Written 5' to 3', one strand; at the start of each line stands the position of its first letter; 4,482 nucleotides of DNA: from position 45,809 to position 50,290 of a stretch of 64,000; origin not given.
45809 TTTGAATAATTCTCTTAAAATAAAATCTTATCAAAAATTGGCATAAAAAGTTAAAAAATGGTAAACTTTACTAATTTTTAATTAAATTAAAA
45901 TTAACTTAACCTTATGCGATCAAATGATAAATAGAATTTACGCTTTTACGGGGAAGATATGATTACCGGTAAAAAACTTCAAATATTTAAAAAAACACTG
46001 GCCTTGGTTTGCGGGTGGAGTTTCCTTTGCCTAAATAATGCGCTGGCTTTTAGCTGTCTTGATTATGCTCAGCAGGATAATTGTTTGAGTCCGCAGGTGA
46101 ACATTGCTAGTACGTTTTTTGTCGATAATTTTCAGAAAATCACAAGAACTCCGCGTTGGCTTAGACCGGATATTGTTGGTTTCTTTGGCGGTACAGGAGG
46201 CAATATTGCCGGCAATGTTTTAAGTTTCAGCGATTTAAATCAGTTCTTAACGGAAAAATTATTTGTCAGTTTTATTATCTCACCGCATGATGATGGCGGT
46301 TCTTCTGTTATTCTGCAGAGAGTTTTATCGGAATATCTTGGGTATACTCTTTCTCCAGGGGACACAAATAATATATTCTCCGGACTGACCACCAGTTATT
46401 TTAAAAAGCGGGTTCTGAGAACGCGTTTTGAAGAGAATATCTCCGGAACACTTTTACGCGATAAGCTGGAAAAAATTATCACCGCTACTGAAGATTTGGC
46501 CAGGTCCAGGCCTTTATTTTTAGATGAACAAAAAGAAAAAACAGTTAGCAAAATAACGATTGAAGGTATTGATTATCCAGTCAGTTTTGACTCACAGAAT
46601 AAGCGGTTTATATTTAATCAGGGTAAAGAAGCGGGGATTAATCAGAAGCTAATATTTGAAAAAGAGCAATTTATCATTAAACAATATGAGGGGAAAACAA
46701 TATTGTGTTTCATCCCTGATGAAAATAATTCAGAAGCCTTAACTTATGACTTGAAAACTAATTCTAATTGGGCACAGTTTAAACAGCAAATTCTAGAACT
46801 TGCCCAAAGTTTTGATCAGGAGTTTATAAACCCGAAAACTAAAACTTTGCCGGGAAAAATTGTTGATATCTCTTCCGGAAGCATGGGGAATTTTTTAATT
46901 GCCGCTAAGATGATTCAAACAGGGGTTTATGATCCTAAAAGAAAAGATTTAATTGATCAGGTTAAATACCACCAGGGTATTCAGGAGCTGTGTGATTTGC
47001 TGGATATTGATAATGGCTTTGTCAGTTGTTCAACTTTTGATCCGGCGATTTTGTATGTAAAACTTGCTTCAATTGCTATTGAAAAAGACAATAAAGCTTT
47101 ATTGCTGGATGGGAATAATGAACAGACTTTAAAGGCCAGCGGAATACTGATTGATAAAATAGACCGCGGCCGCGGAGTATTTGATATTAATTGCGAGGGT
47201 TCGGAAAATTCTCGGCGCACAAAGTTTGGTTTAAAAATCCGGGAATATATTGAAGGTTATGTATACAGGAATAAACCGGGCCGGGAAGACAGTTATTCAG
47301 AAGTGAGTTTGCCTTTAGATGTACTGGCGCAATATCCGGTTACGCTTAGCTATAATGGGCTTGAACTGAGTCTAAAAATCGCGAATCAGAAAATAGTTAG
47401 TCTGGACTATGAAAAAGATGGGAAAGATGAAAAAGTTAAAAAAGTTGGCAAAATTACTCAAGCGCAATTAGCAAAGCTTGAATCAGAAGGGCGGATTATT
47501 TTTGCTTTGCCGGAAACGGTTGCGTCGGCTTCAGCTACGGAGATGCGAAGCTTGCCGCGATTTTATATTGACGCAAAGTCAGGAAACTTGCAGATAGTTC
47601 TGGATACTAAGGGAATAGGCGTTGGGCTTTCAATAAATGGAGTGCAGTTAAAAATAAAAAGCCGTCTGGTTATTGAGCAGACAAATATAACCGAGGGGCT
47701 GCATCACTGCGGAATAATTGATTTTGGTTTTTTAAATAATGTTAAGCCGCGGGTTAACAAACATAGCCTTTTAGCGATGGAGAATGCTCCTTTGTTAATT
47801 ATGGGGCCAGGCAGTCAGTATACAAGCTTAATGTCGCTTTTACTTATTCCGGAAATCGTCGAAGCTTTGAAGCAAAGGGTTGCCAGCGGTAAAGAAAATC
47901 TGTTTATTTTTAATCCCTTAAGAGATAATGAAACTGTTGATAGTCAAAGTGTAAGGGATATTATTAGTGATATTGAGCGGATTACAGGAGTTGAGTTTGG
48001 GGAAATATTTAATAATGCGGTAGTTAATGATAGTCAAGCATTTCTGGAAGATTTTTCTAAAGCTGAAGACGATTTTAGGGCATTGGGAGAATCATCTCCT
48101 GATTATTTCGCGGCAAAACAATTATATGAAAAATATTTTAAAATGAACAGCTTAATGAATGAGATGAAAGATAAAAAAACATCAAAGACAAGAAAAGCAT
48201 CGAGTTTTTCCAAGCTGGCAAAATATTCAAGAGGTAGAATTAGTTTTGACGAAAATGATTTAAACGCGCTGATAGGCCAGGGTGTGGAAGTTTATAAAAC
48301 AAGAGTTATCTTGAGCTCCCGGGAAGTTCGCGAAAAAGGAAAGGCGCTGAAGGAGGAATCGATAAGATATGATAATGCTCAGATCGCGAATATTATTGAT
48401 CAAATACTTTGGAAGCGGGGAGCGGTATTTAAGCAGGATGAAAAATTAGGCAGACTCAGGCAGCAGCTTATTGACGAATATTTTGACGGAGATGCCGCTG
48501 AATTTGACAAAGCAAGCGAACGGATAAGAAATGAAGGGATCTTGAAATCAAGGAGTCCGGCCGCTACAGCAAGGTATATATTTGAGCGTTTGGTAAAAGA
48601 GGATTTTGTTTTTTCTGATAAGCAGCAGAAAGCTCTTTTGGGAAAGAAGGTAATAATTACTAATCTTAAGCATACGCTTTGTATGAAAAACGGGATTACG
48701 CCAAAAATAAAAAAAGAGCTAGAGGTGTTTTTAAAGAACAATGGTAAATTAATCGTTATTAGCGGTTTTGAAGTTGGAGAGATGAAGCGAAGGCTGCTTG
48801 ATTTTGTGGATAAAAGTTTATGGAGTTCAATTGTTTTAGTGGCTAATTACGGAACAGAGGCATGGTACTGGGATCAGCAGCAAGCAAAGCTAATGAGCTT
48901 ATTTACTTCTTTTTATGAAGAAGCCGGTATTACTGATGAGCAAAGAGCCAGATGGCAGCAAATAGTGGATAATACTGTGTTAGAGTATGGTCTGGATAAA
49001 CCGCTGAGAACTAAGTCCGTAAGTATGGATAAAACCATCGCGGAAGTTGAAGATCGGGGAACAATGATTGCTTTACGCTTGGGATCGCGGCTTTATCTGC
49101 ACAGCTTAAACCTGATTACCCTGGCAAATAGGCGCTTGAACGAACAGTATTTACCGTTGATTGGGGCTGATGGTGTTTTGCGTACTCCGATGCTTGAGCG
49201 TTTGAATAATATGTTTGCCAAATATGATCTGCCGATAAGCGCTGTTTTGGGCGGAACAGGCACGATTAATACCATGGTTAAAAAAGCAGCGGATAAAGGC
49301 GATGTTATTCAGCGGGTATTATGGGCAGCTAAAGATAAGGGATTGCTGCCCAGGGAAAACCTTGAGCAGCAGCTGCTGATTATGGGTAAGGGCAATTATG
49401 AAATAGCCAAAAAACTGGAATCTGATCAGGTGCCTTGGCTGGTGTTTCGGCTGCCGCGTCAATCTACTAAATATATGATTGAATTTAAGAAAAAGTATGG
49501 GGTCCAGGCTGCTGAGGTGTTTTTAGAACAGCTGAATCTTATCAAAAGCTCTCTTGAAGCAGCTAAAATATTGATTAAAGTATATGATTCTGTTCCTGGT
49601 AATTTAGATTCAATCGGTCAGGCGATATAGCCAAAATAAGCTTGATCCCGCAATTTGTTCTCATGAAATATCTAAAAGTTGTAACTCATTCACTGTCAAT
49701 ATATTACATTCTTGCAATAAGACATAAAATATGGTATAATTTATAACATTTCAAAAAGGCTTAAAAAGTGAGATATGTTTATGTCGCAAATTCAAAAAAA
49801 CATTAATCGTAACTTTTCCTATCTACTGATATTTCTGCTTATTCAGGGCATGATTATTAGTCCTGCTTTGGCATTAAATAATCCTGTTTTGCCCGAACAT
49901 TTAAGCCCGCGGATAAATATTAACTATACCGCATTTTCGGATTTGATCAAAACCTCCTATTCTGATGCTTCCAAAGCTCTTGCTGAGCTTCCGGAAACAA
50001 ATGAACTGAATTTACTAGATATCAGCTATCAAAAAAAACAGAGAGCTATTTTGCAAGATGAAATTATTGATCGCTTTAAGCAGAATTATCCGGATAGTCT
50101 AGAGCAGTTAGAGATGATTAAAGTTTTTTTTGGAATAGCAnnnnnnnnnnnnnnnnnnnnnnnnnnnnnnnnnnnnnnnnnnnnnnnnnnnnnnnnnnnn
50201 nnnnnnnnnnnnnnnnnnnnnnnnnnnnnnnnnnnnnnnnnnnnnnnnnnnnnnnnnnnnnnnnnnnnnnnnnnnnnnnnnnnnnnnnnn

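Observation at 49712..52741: RSH (RelA/SpoT-homolog) protein with an N-terminal secretion signal and HD to HR hydrolase degeneration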

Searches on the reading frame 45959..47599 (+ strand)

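Call 17: search_protein_families(library=pfam, proteins=[window:45959-47599:+], max_evalue=10)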
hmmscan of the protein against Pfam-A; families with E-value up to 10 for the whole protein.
window:45959-47599:+ (547 aa): 2 families
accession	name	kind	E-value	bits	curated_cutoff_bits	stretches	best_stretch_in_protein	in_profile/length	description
PF03258.20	Baculo_FP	-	0.098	13.3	24.7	1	332-370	12-50/85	Baculovirus FP protein domain 1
PF19489.4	SLT_4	-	0.25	11.4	27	1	246-278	71-103/184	Transglycosylase SLT domain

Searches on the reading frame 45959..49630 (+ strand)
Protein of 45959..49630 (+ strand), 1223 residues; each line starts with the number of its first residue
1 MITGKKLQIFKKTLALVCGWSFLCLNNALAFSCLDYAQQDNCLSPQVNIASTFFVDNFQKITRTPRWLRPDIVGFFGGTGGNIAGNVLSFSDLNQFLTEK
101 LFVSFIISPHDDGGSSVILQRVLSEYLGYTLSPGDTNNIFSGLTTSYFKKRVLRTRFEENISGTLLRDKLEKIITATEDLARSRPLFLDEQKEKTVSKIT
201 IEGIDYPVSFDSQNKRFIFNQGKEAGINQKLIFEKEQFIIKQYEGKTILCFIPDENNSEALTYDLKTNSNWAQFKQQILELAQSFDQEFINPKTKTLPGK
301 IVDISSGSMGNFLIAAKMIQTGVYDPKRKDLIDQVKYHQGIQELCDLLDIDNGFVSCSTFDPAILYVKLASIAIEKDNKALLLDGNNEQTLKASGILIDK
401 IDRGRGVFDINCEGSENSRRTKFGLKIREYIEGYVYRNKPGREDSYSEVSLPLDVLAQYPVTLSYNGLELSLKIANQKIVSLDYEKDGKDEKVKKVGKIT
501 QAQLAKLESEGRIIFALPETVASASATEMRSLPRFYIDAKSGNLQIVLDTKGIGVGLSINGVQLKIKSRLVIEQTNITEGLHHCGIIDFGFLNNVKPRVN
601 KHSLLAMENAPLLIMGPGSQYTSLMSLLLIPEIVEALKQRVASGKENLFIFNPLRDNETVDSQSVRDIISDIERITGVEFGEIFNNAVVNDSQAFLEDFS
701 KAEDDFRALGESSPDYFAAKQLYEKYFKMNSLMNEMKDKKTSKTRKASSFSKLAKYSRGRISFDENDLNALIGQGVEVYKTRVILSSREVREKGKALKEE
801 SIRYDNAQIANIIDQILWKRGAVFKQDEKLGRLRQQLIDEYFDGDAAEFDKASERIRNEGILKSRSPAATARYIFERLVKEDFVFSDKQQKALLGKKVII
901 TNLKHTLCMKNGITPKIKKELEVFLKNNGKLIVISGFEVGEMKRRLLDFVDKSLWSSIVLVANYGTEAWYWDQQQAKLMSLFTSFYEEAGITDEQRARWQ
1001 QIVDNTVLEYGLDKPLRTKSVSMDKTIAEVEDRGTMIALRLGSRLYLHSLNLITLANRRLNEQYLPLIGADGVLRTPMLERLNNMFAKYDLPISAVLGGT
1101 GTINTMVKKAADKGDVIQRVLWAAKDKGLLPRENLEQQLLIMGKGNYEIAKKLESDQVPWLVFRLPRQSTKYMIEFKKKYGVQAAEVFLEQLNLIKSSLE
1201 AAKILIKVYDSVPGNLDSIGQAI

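Call 3: search_protein_families(library=pfam, proteins=[window:45959-49630:+], max_evalue=1)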
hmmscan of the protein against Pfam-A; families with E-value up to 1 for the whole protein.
window:45959-49630:+ (1223 aa): 1 family
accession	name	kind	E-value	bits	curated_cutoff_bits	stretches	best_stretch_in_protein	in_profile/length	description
PF01933.23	CofD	-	4.3e-14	52.8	30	1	571-694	137-254/290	2-phospho-L-lactate transferase CofD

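Call 4: search_protein_families(library=ncbifam, proteins=[window:45959-49630:+], max_evalue=1)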
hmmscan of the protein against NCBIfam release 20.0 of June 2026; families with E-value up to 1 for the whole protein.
window:45959-49630:+ (1223 aa): 3 families
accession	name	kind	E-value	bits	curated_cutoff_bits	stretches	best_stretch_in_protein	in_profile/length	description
TIGR01826.1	CofD_related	subfamily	7.8e-14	51.8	196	2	570-682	136-242/310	uridine diphosphate-N-acetylglucosamine-binding protein YvcK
TIGR04357.1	CofD_rel_GAK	hypoth_equivalog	0.00029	20.3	340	1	593-670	222-295/368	GAK system CofD-like protein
NF006138.0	PRK08287.1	equivalog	0.0035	17.2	210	1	344-398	32-85/189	decarboxylating cobalt-precorrin-6B (C(15))-methyltransferase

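Call 21: find_homologous_proteins(query=window:45959-49630:+)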
Query window:45959-49630:+ (1223 aa): 3 proteins with E <= 0.001 among 8000 candidates.
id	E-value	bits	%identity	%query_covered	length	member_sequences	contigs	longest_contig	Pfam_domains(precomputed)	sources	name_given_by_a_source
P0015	0.0e+0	2032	77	100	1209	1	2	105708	PF01933.24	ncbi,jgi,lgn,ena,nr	ncbi:MAG: YvcK family protein [Candidatus Omnitrophica bacterium]|nr:YvcK family protein [Candidatus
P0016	0.0e+0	1475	58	100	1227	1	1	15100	PF01933.24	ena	-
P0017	0.0e+0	1438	57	96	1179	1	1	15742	PF01933.24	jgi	jgi:hypothetical protein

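Call 71: search_protein_families(library=padloc, proteins=[window:45959-49630:+], max_evalue=0.01)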
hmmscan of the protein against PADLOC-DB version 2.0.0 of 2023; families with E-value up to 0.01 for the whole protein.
window:45959-49630:+ (1223 aa): 0 families

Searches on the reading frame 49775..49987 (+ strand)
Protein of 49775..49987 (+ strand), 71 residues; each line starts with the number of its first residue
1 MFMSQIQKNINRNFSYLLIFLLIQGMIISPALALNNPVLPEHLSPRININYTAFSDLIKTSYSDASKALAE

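Call 41: find_homologous_proteins(query=A4, max_evalue=10)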
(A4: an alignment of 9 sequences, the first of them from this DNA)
Query A4 (9 sequences): 330 candidates shared short words with the query, none scored E <= 10.

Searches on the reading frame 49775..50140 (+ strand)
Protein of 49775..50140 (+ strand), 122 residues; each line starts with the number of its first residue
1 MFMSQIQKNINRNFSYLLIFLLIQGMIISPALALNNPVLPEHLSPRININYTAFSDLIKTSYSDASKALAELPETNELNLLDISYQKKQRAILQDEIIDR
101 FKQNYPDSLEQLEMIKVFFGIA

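Call 17: search_protein_families(library=pfam, proteins=[window:49775-50140:+], max_evalue=10)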
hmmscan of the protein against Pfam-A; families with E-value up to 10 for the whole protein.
window:49775-50140:+ (122 aa): 0 families
